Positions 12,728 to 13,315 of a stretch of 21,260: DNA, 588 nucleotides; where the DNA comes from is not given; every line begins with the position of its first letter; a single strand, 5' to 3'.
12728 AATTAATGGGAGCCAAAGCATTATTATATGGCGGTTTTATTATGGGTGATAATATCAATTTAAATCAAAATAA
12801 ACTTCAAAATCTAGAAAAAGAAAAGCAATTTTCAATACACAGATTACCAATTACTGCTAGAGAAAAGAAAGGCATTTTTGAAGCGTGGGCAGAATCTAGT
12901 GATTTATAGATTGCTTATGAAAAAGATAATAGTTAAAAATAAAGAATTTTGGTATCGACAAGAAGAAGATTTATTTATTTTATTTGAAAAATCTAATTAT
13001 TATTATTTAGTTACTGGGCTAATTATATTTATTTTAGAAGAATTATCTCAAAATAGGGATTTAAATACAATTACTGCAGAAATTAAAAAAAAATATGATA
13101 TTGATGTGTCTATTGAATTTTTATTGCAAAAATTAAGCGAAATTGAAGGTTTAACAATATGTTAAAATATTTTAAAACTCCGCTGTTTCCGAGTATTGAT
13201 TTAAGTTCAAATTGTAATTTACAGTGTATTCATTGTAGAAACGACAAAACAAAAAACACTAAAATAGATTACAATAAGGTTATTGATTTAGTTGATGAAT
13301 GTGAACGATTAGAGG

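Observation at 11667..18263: AT-rich accessory island splits the conserved rps7 / EF-2 junction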

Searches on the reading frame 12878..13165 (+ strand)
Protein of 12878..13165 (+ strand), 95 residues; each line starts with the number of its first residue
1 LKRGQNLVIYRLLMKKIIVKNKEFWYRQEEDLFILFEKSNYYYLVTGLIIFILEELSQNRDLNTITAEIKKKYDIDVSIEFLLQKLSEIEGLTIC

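Call 5: search_protein_families(library=pfam, proteins=[window:12878-13165:+], max_evalue=0.01)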
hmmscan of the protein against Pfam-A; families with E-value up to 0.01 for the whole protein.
window:12878-13165:+ (95 aa): 1 family
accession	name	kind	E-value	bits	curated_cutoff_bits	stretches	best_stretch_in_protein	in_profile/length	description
PF05402.18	PqqD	-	0.0058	17.4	23.4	1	34-77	4-47/67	Coenzyme PQQ synthesis protein D (PqqD)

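Call 13: search_protein_families(library=ncbifam, proteins=[window:12878-13165:+], max_evalue=0.01)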
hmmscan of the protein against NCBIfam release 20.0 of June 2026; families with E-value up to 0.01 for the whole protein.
window:12878-13165:+ (95 aa): 1 family
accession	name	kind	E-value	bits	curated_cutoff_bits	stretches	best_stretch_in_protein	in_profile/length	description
NF050069.2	PqqD_rel_WgkC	exception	0.00016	21.6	110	1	18-77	6-66/103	PqqD family peptide maturation chaperone WgkC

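Call 59: search_protein_families(library=padloc, proteins=[window:12917-13165:+], max_evalue=0.001)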
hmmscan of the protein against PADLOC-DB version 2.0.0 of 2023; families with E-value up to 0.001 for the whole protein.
window:12917-13165:+ (82 aa): 0 families

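Call 71: search_solved_structures(query=A5, max_evalue=10)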
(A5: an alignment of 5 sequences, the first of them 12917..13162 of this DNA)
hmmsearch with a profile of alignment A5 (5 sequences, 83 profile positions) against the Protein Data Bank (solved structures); distinct sequences matched with E-value up to 10: 9.
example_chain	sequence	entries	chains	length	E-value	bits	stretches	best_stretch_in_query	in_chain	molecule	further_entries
2hj9_C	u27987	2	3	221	1.1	12.4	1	18-60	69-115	Autoinducer 2 sensor kinase/phosphatase luxQ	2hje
11he_u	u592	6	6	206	1.6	11.9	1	38-79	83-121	60S ribosomal protein L10a | uL1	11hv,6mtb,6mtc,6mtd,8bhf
9y49_Cz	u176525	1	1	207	1.7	11.8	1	38-79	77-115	60S ribosomal protein L10a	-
8g5z_Lz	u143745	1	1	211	1.8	11.7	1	38-79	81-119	uL1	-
9q1q_K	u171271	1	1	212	1.9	11.7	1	38-79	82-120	Large ribosomal subunit protein uL1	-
11iq_u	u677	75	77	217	1.9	11.7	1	38-79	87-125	Ribosomal protein | Ribosomal protein uL1 | 60S RIBOSOMAL PROTEIN L10A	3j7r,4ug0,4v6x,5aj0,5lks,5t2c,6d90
7o7y_Bv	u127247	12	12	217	1.9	11.7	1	38-79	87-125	Ribosomal protein uL1 | Ribosomal protein | 60S ribosomal protein uL1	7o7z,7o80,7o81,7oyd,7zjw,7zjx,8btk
7ls1_L1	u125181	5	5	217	1.9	11.7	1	38-79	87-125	60S ribosomal protein L10a | Large ribosomal subunit protein uL1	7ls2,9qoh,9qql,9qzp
8q87_Bv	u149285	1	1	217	1.9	11.7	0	39-79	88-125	Ribosomal protein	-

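Call 72: search_protein_families(library=ncbifam, alignment_id=A5, max_evalue=0.1)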
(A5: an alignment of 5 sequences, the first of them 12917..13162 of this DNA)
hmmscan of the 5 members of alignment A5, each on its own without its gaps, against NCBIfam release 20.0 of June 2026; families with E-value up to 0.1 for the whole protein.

A. member 1, window:12917-13162:+ (82 aa): 1 family
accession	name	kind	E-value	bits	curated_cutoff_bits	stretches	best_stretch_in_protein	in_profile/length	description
NF050069.2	PqqD_rel_WgkC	exception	0.00013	21.9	110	1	5-64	6-66/103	PqqD family peptide maturation chaperone WgkC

B. families by the number of members that match (of 5 scanned): 1 family
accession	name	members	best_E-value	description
NF050069.2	PqqD_rel_WgkC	3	2.2e-05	PqqD family peptide maturation chaperone WgkC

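Call 76: find_homologous_proteins(query=A5, max_evalue=0.001)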
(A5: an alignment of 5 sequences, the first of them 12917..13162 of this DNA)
Query A5 (5 sequences) (82 aa, profile of the alignment): 7 proteins with E <= 0.001 among 354 candidates.
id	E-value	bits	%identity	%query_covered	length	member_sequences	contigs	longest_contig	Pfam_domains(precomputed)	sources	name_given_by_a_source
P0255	3.7e-33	131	32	98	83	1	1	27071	-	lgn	-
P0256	5.5e-33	130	33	96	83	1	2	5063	-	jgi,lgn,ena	jgi:hypothetical protein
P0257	2.2e-32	128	55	96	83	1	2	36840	-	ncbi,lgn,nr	ncbi:MAG: hypothetical protein PHR26_03990 [Candidatus ainarchaeum sp.]|nr:hypothetical protein [Can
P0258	1.3e-31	126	36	96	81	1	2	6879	-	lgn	-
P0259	1.6e-31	126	86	100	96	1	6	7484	-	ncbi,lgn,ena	-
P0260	1.1e-30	123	100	100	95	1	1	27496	-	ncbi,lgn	-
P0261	2.8e-24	103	46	96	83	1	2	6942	-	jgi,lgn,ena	jgi:hypothetical protein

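Call 77: find_encoding_contigs(protein=P0259, flank=10000, max_places=6)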
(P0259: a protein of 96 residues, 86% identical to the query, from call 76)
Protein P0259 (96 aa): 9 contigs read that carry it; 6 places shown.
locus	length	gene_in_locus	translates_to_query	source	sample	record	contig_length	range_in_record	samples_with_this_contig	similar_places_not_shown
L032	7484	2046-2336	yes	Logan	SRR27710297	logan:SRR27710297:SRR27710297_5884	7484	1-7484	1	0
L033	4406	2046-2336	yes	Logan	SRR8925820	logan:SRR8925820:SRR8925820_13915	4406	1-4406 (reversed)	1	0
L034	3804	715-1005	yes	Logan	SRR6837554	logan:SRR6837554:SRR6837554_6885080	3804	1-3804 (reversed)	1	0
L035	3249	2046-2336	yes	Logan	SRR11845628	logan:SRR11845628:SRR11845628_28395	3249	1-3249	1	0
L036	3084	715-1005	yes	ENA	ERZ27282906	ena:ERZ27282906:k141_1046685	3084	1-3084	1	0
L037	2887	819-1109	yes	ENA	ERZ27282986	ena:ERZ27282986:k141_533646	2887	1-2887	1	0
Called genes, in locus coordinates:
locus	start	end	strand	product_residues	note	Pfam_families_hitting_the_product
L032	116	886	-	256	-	PF00106:adh_short, PF01370:Epimerase (weak), PF08659:KR, PF13561:adh_short_C2, PF08643:DUF1776 (weak)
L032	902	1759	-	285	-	PF04055:Radical_SAM, PF19238:Radical_SAM_2 (faint)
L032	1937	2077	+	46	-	-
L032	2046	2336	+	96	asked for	-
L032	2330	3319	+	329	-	PF04055:Radical_SAM, PF13353:Fer4_12 (weak), PF13186:SPASM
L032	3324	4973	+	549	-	PF02776:TPP_enzyme_N, PF00205:TPP_enzyme_M, PF02775:TPP_enzyme_C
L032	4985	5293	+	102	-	PF00391:PEP-utilizers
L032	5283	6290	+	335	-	-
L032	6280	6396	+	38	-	-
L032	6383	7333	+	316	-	PF01326:PPDK_N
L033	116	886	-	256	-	PF00106:adh_short, PF01370:Epimerase, PF08659:KR, PF13561:adh_short_C2, PF08643:DUF1776 (weak)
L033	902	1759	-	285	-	PF04055:Radical_SAM, PF19238:Radical_SAM_2 (faint)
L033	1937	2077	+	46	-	-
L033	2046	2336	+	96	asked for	-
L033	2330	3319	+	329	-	PF04055:Radical_SAM, PF13353:Fer4_12 (weak), PF13186:SPASM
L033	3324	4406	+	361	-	?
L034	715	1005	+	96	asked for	-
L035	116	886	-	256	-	PF00106:adh_short, PF01370:Epimerase (weak), PF08659:KR, PF13561:adh_short_C2, PF08643:DUF1776 (weak)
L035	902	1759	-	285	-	PF04055:Radical_SAM, PF19238:Radical_SAM_2 (faint)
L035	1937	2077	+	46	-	-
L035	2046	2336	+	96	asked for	-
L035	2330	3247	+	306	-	?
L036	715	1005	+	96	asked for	-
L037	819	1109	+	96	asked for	-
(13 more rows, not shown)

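Call 93: predict_structure(alignment_id=A7)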
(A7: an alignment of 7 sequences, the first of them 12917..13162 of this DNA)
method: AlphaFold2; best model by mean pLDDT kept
length: 82 residues; sequences in the alignment: 7
mean_pLDDT: 89.1   pTM: 0.78
mean pLDDT of the five models: 89.1, 88.8, 88.5, 88.3, 88.1
residues with pLDDT >= 90: 55; 70-90: 22; 50-70: 5; < 50: 0
segments of 3 or more residues with pLDDT < 50: none
pLDDT, mean of each block of 10 residues (from residue 1): 89 93 82 93 94 95 92 82 56
secondary structure, 60 per line:
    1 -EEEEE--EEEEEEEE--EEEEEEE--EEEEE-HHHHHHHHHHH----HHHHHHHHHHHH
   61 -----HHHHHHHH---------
elements in order: E2-6 E9-16 E19-25 E28-32 H34-44 H49-60 H66-73

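Call 95: search_protein_families(library=pfam, proteins=[L032:116-886:-], max_evalue=0.1)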
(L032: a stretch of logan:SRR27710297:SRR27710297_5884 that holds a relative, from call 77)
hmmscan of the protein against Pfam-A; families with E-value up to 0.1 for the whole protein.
L032:116-886:- (256 aa): 8 families
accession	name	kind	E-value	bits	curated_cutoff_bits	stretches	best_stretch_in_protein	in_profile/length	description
PF00106.31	adh_short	-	2.5e-42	145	26.6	1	6-187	1-190/195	short chain dehydrogenase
PF13561.12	adh_short_C2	-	2.8e-24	86.4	27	1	48-181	46-179/236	Enoyl-(Acyl carrier protein) reductase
PF08659.16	KR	-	9.2e-11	42.4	22.6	1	8-158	3-162/180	KR domain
PF01370.27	Epimerase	-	5e-07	29.8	20.9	1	8-141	1-123/240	NAD dependent epimerase/dehydratase family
PF08643.16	DUF1776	-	1.3e-06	28.5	25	1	77-179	97-200/294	Fungal family of unknown function (DUF1776)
PF04321.23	RmlD_sub_bind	-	0.00016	21.3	27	1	8-85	3-63/287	RmlD substrate binding domain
PF13460.12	NAD_binding_10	-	0.0015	18.8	27.2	1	12-133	1-99/184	NAD(P)H-binding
PF20275.3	CTD10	-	0.078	14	28.1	0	141-229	23-107/134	C-terminal domain 10 of the ABC-three component (ABC-3C) systems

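Call 96: fold_search(model_id=the predicted structure, library=pdb)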
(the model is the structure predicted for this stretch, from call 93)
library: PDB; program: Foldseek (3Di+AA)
matches with E <= 10: 111; with E <= 0.001: 0
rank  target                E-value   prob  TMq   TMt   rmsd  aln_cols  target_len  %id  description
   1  6efn                  7.6e-02  0.98  0.60  0.16   2.7        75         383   17  Structure of a RiPP maturase, SkfB (released 2018-10-24)
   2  5v1u_B                2.6e-01  0.84  0.50  0.48   3.5        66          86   14  TbiB1 in Complex with the TbiA(beta) Leader Peptide (released 2018-09-05)
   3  5v1u_A                3.1e-01  0.82  0.50  0.49   3.5        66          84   14  TbiB1 in Complex with the TbiA(beta) Leader Peptide (released 2018-09-05)
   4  5v1u_D                3.3e-01  0.87  0.56  0.56   3.6        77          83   17  TbiB1 in Complex with the TbiA(beta) Leader Peptide (released 2018-09-05)
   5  5v1u_C                3.3e-01  0.87  0.56  0.55   3.5        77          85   17  TbiB1 in Complex with the TbiA(beta) Leader Peptide (released 2018-09-05)
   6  5v1v_A                3.6e-01  0.80  0.50  0.48   3.4        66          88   14  TbiB1 in Complex with the TbiA(alpha) Leader Peptide (released 2018-09-05)
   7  4v1v_B                3.6e-01  0.60  0.48  0.07   3.5        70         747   23  Heterocyclase in complex with substrate and Cofactor (released 2015-01-14)
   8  5lq4_B                4.3e-01  0.60  0.49  0.12   3.6        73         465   19  The Structure of ThcOx, the First Oxidase Protein from the Cyanobactin Pathways (released 2016-11-09)
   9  6jx3_B                5.6e-01  0.82  0.57  0.55   2.9        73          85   15  Lasso peptide synthetase B1 complexed with the leader peptide (released 2019-06-26)
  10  4bs9                  6.0e-01  0.54  0.51  0.08   3.2        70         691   23  Structure of the heterocyclase TruD (released 2013-11-06)
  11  5why_A                1.2e+00  0.60  0.59  0.14   2.9        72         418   18  Structural Insights into Thioether Bond Formation in the Biosynthesis of Sactipeptides (released 2017-07-26)
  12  7l07                  1.2e+00  0.18  0.30  0.12   6.7        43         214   16  Last common ancestor of HMPPK and PLK/HMPPK vitamin kinases (released 2021-02-17)
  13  6gri_2                1.3e+00  0.33  0.48  0.19   4.4        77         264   10  E. coli Microcin synthetase McbBCD complex (released 2019-01-30)
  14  5why_B                1.6e+00  0.51  0.57  0.14   2.9        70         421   18  Structural Insights into Thioether Bond Formation in the Biosynthesis of Sactipeptides (released 2017-07-26)
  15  5wgg_A                1.7e+00  0.44  0.56  0.13   2.9        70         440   18  Structural Insights into Thioether Bond Formation in the Biosynthesis of Sactipeptides (released 2017-07-26)
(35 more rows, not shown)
